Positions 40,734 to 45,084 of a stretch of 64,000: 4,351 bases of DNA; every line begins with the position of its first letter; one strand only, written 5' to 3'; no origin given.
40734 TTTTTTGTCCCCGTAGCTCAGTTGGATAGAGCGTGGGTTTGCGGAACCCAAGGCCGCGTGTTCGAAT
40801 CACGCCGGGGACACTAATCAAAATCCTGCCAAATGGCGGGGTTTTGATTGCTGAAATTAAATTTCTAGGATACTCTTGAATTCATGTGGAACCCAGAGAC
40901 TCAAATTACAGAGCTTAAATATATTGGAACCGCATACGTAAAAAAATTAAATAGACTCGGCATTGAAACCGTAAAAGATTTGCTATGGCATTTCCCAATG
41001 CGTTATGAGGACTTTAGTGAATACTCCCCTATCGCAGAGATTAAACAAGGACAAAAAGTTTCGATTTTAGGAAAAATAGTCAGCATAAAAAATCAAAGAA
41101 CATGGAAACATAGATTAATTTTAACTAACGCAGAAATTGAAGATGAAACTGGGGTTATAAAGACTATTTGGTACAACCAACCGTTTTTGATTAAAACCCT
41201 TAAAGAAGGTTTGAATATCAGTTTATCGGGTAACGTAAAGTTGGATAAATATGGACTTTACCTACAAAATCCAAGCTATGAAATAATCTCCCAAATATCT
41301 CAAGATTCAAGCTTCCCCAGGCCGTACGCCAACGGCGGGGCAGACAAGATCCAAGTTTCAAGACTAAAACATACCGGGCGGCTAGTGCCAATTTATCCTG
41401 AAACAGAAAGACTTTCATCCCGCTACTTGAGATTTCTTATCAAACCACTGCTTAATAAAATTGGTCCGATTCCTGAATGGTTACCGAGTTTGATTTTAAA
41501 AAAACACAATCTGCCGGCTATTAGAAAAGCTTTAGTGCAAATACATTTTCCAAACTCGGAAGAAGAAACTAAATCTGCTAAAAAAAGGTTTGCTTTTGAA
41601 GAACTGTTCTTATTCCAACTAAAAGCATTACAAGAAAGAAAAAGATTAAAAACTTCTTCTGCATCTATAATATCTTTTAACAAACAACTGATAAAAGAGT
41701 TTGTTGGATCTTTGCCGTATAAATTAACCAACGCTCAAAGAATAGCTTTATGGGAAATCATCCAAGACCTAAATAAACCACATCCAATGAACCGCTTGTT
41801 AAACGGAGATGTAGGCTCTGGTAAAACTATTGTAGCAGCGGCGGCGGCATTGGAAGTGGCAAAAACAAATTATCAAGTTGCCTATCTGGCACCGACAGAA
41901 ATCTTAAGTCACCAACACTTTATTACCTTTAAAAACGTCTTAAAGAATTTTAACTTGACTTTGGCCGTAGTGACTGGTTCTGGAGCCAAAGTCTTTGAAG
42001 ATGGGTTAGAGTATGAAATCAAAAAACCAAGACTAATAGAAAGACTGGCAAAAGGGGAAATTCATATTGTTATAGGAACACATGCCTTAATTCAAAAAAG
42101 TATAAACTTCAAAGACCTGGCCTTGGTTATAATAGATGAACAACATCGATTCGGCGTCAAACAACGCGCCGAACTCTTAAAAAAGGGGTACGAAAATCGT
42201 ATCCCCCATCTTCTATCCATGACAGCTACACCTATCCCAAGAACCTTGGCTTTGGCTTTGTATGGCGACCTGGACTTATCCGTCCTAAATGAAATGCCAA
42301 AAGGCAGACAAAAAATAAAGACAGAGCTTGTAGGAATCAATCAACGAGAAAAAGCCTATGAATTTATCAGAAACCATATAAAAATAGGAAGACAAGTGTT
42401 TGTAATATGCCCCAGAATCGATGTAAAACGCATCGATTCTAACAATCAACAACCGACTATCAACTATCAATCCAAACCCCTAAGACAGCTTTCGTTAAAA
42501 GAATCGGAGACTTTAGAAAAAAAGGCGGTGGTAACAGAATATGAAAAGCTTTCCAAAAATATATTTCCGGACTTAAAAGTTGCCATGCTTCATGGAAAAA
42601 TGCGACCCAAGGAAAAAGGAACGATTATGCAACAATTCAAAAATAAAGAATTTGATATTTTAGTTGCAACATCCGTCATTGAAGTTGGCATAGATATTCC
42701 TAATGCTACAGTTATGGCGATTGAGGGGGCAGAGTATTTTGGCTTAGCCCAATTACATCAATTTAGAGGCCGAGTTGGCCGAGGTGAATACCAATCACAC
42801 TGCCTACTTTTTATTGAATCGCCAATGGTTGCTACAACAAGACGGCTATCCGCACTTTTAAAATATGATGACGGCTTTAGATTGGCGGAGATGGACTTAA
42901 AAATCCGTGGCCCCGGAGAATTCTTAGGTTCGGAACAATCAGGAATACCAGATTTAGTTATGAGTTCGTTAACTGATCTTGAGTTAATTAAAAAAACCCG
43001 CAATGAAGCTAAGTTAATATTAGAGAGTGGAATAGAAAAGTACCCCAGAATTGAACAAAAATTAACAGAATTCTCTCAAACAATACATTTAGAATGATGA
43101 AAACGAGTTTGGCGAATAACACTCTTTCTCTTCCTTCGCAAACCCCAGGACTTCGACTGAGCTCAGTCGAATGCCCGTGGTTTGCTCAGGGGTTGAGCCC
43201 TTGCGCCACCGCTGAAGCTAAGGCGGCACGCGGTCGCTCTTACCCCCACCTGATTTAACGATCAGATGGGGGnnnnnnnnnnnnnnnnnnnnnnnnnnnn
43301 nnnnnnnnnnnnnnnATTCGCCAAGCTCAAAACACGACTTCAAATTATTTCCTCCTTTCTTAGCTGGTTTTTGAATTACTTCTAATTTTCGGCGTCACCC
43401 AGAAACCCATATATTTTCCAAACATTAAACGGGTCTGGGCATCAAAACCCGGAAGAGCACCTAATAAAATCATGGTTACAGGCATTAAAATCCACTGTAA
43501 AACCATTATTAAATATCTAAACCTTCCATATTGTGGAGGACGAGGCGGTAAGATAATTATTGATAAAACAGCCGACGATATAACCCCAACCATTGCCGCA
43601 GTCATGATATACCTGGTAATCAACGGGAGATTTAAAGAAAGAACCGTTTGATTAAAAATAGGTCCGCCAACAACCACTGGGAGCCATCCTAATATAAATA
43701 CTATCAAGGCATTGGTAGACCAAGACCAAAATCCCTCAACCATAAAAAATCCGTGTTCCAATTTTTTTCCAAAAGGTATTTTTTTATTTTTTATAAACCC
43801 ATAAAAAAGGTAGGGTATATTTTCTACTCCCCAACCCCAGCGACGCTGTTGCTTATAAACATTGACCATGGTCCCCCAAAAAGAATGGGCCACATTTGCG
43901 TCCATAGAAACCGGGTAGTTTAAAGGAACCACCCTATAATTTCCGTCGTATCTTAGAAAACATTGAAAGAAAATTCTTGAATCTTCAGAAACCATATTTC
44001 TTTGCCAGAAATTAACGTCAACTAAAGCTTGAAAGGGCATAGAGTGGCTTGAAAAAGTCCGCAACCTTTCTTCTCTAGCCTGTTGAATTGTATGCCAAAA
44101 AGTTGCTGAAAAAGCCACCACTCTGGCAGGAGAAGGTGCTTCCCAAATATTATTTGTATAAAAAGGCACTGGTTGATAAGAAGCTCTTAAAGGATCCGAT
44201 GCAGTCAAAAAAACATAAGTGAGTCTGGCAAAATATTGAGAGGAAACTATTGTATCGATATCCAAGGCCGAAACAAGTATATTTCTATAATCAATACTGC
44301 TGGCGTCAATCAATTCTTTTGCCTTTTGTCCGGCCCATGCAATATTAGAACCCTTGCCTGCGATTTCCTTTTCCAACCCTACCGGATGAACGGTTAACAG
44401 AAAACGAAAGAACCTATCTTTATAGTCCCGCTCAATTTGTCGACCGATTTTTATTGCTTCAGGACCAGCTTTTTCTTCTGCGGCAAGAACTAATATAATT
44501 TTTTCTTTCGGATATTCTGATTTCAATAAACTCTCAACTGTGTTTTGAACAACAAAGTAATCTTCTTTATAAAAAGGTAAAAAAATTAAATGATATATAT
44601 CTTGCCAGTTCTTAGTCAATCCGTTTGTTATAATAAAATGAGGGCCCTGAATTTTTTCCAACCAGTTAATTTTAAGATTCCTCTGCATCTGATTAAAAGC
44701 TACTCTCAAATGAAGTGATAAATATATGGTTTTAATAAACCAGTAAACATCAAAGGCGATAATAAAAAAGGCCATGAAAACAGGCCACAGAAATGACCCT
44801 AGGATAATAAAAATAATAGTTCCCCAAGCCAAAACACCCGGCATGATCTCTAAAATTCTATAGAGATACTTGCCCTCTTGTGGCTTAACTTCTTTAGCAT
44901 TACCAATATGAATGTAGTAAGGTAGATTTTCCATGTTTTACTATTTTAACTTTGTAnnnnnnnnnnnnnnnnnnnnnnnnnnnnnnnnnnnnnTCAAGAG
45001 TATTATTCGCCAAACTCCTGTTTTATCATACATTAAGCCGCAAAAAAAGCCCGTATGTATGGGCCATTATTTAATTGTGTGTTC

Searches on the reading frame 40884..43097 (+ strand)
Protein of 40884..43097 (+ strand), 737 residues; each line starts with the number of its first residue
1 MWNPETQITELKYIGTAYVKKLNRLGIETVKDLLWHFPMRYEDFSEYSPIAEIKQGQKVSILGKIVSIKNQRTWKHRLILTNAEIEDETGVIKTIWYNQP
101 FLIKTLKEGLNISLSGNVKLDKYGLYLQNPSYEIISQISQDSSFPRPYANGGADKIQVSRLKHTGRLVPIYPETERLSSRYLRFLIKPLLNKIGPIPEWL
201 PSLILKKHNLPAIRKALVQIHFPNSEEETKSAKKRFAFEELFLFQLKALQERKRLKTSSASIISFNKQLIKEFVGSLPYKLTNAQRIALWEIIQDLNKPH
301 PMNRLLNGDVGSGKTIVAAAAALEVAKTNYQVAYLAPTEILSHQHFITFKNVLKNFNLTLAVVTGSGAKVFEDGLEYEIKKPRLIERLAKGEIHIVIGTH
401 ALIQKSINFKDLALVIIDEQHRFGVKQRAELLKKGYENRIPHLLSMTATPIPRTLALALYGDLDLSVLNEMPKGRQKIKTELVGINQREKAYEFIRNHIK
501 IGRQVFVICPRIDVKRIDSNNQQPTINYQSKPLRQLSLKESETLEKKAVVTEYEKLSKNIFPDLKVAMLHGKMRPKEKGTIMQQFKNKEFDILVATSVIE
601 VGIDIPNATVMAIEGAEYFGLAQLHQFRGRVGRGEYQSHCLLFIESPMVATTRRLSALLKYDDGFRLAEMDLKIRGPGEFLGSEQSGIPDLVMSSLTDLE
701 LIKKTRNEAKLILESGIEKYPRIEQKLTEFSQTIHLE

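Call 8: search_protein_families(library=pfam, proteins=[window:40884-43097:+], max_evalue=0.001)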
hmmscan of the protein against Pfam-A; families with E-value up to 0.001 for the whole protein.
window:40884-43097:+ (737 aa): 8 families
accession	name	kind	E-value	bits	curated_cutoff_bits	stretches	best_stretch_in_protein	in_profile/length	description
PF17191.10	RecG_wedge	-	3.3e-23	82.5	23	1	11-137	5-130/162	RecG wedge domain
PF00270.35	DEAD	-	1.4e-22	80.6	26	1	302-454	15-163/167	DEAD/DEAH box helicase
PF00271.37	Helicase_C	-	1.5e-21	77.1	23.5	1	553-633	31-108/110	Helicase conserved C-terminal domain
PF04851.21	ResIII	-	3.9e-15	56.6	22.5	1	279-450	2-162/164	Type III restriction enzyme, res subunit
PF19833.4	RecG_dom3_C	-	2.6e-08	34.2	26.8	1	662-716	2-58/87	ATP-dependent DNA helicase RecG, domain 3, C-terminal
PF01336.31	tRNA_anti-codon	-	1e-05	25.8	27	1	59-135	1-75/75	OB-fold nucleic acid binding domain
PF22590.2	Cas3-like_C_2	-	2e-05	25.2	27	1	551-633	17-103/106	CRISPR-associated nuclease/helicase Cas3, C-terminal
PF13604.12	AAA_30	-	0.00044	20.5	27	0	302-433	19-110/191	AAA domain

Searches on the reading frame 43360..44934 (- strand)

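Call 8: search_protein_families(library=pfam, proteins=[window:43360-44934:-], max_evalue=0.001)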
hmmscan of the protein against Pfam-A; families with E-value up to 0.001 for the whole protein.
window:43360-44934:- (524 aa): 0 families

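Call 12: search_protein_families(library=ncbifam, proteins=[window:43360-44934:-], max_evalue=0.1)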
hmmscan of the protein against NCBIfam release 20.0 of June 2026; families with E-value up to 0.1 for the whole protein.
window:43360-44934:- (524 aa): 0 families

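Call 71: search_protein_families(library=pfam, proteins=[window:43360-44934:-], max_evalue=0.05)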
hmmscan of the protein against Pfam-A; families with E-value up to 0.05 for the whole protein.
window:43360-44934:- (524 aa): 2 families
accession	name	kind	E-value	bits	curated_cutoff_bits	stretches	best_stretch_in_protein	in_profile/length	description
PF13632.12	Glyco_trans_2_3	-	0.001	19.4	27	1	223-494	4-192/198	Glycosyl transferase family group 2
PF13641.12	Glyco_tranf_2_3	-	0.011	16.2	27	1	118-244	6-113/230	Glycosyltransferase like family 2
